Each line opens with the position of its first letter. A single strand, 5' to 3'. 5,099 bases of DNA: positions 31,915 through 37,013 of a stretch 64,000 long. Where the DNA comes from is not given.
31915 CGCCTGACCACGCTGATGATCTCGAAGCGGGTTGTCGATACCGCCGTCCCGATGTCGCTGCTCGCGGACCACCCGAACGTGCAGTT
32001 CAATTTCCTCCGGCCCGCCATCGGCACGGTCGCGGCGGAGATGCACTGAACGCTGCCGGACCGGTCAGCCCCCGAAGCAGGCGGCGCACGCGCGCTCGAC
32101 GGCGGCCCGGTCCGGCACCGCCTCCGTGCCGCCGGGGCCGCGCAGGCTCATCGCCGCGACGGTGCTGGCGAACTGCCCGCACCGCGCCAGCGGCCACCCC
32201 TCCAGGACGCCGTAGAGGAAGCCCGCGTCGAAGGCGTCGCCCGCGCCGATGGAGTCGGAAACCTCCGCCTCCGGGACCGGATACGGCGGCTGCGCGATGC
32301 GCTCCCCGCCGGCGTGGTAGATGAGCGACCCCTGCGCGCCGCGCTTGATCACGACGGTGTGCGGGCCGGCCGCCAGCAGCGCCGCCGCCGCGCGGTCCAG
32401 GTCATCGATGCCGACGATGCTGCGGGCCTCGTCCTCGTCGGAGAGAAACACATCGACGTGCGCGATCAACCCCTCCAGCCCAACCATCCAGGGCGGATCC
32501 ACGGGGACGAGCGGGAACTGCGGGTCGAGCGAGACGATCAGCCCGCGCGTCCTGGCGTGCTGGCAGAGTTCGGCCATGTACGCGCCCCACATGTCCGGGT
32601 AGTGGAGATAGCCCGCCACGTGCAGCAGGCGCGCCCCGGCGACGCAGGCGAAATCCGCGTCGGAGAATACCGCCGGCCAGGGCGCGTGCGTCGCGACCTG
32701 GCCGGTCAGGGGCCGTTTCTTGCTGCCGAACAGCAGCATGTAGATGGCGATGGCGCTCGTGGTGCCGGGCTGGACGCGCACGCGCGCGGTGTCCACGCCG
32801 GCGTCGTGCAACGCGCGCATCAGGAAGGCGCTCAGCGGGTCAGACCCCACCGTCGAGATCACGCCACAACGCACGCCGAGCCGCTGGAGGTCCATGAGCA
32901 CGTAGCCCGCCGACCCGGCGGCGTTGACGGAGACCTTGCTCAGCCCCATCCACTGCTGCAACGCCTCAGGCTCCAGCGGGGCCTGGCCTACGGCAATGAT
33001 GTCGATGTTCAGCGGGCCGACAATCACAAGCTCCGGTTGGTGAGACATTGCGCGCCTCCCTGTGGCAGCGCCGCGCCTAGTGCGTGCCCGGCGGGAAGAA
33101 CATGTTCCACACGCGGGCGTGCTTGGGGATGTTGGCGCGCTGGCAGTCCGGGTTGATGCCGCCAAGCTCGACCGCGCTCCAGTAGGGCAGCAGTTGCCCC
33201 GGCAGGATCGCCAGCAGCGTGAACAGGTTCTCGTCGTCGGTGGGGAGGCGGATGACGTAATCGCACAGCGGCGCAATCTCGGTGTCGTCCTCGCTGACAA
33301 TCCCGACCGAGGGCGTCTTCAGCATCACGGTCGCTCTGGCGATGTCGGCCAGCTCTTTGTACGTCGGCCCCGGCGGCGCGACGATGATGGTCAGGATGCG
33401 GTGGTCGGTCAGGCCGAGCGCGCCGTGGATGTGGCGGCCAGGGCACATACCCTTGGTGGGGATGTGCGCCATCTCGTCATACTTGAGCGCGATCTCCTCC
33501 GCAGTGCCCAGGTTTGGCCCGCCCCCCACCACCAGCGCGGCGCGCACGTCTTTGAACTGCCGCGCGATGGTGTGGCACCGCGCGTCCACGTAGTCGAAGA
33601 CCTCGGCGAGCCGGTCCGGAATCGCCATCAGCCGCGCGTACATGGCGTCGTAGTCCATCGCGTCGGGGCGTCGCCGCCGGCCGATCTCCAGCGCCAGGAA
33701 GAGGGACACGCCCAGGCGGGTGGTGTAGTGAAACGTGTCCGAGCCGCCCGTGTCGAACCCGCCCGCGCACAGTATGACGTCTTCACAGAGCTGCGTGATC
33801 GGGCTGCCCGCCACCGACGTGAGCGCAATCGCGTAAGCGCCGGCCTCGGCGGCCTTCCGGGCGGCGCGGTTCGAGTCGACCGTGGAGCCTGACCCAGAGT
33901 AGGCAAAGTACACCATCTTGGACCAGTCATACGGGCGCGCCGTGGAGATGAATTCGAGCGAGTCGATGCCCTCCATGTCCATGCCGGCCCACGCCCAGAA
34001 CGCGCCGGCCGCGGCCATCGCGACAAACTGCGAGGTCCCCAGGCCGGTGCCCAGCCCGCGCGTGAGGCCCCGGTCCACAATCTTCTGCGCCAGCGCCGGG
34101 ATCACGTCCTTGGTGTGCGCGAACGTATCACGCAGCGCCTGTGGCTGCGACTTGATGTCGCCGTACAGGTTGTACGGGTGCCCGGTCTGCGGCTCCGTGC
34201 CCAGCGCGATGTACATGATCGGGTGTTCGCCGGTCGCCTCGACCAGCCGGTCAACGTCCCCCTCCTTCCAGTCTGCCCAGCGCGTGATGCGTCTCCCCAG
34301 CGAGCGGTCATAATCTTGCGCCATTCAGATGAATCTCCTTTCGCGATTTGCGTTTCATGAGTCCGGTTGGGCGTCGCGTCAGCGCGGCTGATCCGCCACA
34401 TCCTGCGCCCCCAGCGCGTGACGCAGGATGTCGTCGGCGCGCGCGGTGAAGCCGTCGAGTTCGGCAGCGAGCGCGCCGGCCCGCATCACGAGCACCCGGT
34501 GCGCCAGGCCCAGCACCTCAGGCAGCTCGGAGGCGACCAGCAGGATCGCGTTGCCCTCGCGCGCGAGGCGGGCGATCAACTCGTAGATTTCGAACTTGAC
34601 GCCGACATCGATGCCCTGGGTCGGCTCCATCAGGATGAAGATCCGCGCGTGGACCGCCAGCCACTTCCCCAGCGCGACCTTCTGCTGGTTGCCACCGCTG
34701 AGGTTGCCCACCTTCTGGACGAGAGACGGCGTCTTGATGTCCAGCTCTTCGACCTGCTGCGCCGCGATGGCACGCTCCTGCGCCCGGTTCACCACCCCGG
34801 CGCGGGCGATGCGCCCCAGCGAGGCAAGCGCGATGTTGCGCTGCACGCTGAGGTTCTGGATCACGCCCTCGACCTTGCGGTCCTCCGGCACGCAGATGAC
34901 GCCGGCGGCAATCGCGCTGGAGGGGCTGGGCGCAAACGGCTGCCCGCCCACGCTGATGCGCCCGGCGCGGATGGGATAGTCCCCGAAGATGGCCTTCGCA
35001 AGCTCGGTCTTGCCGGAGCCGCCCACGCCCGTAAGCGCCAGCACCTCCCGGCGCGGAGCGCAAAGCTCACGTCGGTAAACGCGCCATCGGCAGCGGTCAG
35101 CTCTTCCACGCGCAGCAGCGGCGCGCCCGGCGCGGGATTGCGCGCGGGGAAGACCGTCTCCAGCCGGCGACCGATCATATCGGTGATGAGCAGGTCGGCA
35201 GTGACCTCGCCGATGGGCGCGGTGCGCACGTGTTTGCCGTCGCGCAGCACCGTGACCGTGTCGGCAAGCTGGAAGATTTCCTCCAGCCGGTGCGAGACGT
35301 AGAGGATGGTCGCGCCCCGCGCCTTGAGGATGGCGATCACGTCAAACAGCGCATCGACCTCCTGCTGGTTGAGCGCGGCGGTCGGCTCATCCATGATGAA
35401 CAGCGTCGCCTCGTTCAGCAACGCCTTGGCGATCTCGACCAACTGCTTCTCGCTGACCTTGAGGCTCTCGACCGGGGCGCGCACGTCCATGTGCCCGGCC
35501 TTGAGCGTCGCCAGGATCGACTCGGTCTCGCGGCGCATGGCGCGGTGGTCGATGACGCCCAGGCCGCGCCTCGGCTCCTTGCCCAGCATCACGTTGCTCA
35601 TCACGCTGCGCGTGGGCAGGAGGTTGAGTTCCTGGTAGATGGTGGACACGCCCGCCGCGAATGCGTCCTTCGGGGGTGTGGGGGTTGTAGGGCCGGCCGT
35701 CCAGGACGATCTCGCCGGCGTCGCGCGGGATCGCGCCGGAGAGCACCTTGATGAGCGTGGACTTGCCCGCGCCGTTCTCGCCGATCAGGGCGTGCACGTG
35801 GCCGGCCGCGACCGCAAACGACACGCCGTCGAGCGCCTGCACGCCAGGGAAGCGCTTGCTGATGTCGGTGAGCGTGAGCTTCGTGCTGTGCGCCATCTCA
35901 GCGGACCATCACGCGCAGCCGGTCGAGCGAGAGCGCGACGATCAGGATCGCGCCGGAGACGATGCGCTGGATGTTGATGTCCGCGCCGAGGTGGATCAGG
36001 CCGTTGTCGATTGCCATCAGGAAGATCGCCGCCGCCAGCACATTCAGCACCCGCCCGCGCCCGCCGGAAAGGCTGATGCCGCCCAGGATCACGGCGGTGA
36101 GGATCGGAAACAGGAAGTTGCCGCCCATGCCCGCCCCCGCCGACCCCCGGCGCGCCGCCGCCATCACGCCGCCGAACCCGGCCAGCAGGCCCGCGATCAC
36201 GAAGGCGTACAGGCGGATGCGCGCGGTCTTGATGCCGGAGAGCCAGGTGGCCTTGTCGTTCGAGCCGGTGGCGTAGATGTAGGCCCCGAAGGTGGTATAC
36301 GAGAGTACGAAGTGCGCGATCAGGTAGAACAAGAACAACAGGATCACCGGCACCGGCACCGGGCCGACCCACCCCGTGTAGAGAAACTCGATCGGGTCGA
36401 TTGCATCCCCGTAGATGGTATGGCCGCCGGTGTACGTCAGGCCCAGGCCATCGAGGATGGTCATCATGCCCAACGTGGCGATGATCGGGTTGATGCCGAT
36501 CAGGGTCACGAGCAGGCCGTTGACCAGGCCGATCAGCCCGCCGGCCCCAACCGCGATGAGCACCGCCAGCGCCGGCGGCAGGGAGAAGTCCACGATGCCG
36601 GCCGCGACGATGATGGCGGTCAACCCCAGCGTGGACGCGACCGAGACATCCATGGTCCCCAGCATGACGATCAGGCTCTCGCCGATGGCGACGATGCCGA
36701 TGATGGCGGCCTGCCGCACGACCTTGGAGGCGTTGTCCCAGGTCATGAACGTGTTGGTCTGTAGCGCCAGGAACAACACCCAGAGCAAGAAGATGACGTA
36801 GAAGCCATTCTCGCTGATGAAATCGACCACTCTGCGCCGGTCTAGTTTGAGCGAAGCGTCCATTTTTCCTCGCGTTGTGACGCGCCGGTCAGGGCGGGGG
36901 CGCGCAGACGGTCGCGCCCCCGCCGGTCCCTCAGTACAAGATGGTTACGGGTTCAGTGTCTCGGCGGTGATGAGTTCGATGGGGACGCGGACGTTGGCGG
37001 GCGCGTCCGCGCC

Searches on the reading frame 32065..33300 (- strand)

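Call 15: search_protein_families(library=pfam, proteins=[window:32065-33300:-])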
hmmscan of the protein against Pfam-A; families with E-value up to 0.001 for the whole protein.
window:32065-33300:- (411 aa): 1 family
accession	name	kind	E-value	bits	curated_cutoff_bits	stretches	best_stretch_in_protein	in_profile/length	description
PF00294.29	PfkB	-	6.4e-42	144.4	25.8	1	90-397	3-301/302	pfkB family carbohydrate kinase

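Call 57: search_protein_families(library=ncbifam, proteins=[window:32065-33300:-], max_evalue=0.00001)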
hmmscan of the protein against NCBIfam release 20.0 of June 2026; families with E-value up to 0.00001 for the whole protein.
window:32065-33300:- (411 aa): 20 families
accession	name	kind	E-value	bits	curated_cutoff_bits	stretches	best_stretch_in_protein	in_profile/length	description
TIGR04382.1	myo_inos_iolC_N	equivalog_domain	1.2e-38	133.1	300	1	99-403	2-307/309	5-dehydro-2-deoxygluconokinase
NF040938.1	KDG_KDGal_kin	equivalog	1.8e-23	83.1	400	1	127-403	29-301/305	bifunctional 2-dehydro-3-deoxygluconokinase/2-dehydro-3-deoxygalactonokinase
NF049991.1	TagKinase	equivalog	1.8e-23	82.9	420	1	128-402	41-312/321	tagatose kinase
NF041134.1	R1P_kin_Thcocales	equivalog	1.4e-21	77.2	500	1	91-395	3-272/291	ADP-dependent ribose-1-phosphate kinase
NF007321.0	PRK09813.1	equivalog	6.4e-21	75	247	1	128-386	24-255/261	fructoselysine 6-kinase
TIGR02152.1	D_ribokin_bact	equivalog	2.4e-20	73.1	299.65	1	277-402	171-297/298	ribokinase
NF047869.1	myo_kin_aldol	exception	2.8e-19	68.9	600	2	276-402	200-328/586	bifunctional 5-dehydro-2-deoxygluconokinase/5-dehydro-2-deoxyphosphogluconate aldolase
NF053626.1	RibKinHalex1628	equivalog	4.9e-19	68.9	330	1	127-402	37-288/293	ATP-dependent ribose-1-phosphate kinase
NF041332.1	KDG_KDGal_kin_Halo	equivalog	1.7e-17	63.8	440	1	121-392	26-298/320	bifunctional 2-dehydro-3-deoxygluconokinase/2-dehydro-3-deoxygalactonokinase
NF008353.0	PRK11142.1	equivalog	6e-17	62.1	341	1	277-403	174-301/307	ribokinase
NF006957.1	PRK09434.1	equivalog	2.1e-13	50.4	450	1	128-368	27-263/302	fructokinase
TIGR03828.1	pfkB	equivalog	1.7e-12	47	292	1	300-391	200-287/305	1-phosphofructokinase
TIGR03168.1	1-PFK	subfamily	5e-12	45.4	216.4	1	299-390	199-286/305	hexose kinase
NF007068.0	PRK09513.1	equivalog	3.4e-11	42.9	432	1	293-386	197-286/312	1-phosphofructokinase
TIGR02198.1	rfaE_dom_I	equivalog_domain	5.4e-10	38.9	345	0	88-178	7-97/315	D-glycero-beta-D-manno-heptose-7-phosphate kinase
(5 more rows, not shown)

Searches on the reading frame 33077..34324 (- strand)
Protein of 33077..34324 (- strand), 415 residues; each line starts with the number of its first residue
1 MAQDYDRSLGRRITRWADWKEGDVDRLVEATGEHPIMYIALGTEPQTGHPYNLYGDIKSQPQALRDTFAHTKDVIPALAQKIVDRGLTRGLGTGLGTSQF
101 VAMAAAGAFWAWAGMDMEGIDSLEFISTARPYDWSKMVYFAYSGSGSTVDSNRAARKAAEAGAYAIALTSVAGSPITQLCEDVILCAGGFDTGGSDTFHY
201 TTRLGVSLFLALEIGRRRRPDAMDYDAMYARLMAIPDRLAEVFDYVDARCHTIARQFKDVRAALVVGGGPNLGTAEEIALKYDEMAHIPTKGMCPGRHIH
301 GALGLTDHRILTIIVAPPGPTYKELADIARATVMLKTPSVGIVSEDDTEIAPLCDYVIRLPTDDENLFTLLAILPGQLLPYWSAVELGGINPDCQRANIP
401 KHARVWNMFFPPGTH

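Call 15: search_protein_families(library=pfam, proteins=[window:33077-34324:-])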
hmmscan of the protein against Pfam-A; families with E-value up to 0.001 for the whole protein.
window:33077-34324:- (415 aa): 1 family
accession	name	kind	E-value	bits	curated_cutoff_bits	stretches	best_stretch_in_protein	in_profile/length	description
PF01380.27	SIS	-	1.8e-17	63.8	25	2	93-185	11-102/131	SIS domain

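Call 57: search_protein_families(library=ncbifam, proteins=[window:33077-34324:-], max_evalue=0.00001)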
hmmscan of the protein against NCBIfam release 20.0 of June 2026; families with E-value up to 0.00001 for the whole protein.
window:33077-34324:- (415 aa): 4 families
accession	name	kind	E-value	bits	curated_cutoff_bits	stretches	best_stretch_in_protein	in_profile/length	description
NF001484.0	PRK00331.1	subfamily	1.6e-35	122.6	381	1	46-388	247-585/601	isomerizing glutamine--fructose-6-phosphate transaminase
TIGR01135.1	glmS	equivalog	1.7e-33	116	418.05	1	45-396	245-598/607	glutamine--fructose-6-phosphate transaminase (isomerizing)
NF046059.1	NagB_SO3506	equivalog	3.5e-12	46.3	430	1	135-311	86-251/330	glucosamine-6-phosphate deaminase NagB-II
TIGR03127.2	RuMP_HxlB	equivalog_domain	1.3e-06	28.4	160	0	140-188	77-125/178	6-phospho-3-hexuloisomerase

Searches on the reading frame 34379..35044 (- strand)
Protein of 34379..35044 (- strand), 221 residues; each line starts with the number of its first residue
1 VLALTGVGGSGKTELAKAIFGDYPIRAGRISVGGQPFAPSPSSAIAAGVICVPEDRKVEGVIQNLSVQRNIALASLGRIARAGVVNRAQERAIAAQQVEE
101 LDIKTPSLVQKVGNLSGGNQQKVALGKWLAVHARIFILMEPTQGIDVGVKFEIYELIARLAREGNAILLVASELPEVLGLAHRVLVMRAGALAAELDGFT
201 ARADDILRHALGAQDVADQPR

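Call 15: search_protein_families(library=pfam, proteins=[window:34379-35044:-])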
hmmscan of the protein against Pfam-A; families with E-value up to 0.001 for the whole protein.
window:34379-35044:- (221 aa): 1 family
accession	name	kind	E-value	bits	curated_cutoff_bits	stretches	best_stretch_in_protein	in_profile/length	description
PF00005.33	ABC_tran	-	4.8e-17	63.3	25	1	2-143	14-137/137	ABC transporter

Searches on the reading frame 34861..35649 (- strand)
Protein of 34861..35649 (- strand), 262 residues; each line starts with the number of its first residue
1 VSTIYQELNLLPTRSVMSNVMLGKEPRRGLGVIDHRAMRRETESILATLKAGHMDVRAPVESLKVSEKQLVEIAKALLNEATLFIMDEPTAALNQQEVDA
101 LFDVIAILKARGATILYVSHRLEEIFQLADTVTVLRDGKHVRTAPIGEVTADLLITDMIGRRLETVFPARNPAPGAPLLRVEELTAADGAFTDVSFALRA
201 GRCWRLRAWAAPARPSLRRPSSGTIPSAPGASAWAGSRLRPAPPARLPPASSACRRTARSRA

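Call 15: search_protein_families(library=pfam, proteins=[window:34861-35649:-])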
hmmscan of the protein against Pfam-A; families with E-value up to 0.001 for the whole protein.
window:34861-35649:- (262 aa): 1 family
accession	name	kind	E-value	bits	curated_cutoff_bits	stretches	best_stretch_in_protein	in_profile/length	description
PF00005.33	ABC_tran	-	9.4e-09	36.4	25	1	2-91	62-137/137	ABC transporter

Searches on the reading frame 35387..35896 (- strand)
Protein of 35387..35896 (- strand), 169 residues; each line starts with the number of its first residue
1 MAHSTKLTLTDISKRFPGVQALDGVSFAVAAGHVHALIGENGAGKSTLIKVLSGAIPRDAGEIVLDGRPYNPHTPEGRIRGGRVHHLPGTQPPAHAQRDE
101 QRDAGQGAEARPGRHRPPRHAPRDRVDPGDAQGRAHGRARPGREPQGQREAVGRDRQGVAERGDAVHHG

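Call 15: search_protein_families(library=pfam, proteins=[window:35387-35896:-])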
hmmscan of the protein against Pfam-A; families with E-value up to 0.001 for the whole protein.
window:35387-35896:- (169 aa): 3 families
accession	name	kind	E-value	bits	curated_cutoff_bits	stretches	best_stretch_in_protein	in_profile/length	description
PF00005.33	ABC_tran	-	2.9e-14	54.3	25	1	22-83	1-60/137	ABC transporter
PF13304.12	AAA_21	-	0.00019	22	27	1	34-55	1-22/304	AAA domain, putative AbiEii toxin, Type IV TA system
PF13555.12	AAA_29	-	0.00045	20.4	27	1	23-49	13-39/61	P-loop containing region of AAA domain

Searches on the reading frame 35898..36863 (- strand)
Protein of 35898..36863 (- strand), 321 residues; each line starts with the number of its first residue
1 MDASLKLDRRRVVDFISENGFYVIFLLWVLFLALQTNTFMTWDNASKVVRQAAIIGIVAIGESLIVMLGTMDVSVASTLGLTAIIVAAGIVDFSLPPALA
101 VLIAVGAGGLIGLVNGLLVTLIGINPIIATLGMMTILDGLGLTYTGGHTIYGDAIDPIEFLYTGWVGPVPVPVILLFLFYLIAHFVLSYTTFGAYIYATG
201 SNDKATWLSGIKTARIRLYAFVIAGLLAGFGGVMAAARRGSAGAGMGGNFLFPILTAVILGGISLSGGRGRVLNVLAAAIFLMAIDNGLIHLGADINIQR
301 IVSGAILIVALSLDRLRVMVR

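Call 9: find_encoding_contigs(protein=window:35898-36863:-, flank=10000, max_places=10)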
Protein window:35898-36863:- (321 aa): 5 contigs read that carry it; 4 places shown.
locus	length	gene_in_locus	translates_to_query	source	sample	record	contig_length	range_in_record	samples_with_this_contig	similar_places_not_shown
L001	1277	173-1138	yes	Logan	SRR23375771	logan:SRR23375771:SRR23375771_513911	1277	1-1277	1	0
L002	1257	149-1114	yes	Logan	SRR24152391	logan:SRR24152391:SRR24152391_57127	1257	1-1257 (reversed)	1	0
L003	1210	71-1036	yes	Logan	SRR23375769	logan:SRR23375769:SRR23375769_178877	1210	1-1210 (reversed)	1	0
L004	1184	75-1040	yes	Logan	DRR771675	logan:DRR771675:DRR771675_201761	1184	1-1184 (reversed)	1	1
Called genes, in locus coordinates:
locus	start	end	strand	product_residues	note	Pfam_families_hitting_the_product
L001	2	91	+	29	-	?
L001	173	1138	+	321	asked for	PF02653:BPD_transp_2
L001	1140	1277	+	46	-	?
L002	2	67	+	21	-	?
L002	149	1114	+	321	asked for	PF02653:BPD_transp_2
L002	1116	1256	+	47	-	?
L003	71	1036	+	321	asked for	PF02653:BPD_transp_2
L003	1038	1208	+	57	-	?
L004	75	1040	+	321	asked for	PF02653:BPD_transp_2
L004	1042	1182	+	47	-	?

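Call 15: search_protein_families(library=pfam, proteins=[window:35898-36863:-])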
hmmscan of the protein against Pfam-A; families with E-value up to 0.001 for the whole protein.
window:35898-36863:- (321 aa): 1 family
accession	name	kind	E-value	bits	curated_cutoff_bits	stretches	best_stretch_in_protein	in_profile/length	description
PF02653.21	BPD_transp_2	-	2.5e-32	112.5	26.8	1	46-311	3-269/269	Branched-chain amino acid transport system / permease component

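Call 57: search_protein_families(library=ncbifam, proteins=[window:35898-36863:-], max_evalue=0.00001)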
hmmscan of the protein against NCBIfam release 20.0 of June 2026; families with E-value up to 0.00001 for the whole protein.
window:35898-36863:- (321 aa): 9 families
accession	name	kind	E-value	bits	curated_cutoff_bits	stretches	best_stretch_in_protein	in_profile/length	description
NF007067.0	PRK09512.1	equivalog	1.2e-50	172.5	398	1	21-314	22-317/321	ribose ABC transporter permease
NF007252.0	PRK09699.1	equivalog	2e-48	165.4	396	1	20-316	28-323/326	D-allose ABC transporter permease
NF008441.0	PRK11285.1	equivalog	4.5e-46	157.5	378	1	8-318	19-327/333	L-arabinose ABC transporter permease AraH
NF040906.3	GguB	equivalog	2.7e-42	145.3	450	2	170-314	225-369/375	multiple monosaccharide ABC transporter permease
NF007014.0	PRK09478.1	equivalog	8.3e-41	140.4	386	1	7-318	4-332/336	galactose/methyl galactoside ABC transporter permease MglC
NF011961.0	PRK15432.1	equivalog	4.6e-34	118.2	388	1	22-320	15-311/344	autoinducer 2 ABC transporter permease LsrC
NF011612.1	PRK15038.1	equivalog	1.9e-30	106.2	500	1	52-311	39-302/322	autoinducer 2 ABC transporter permease LsrD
NF008630.0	PRK11618.1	equivalog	1.7e-23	83.4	363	1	23-316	14-311/331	galactofuranose ABC transporter, permease protein YjfF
NF041862.1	YtfT_transport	equivalog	1e-22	80.8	535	1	47-313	58-323/339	galactofuranose ABC transporter, ATP-binding protein YtfT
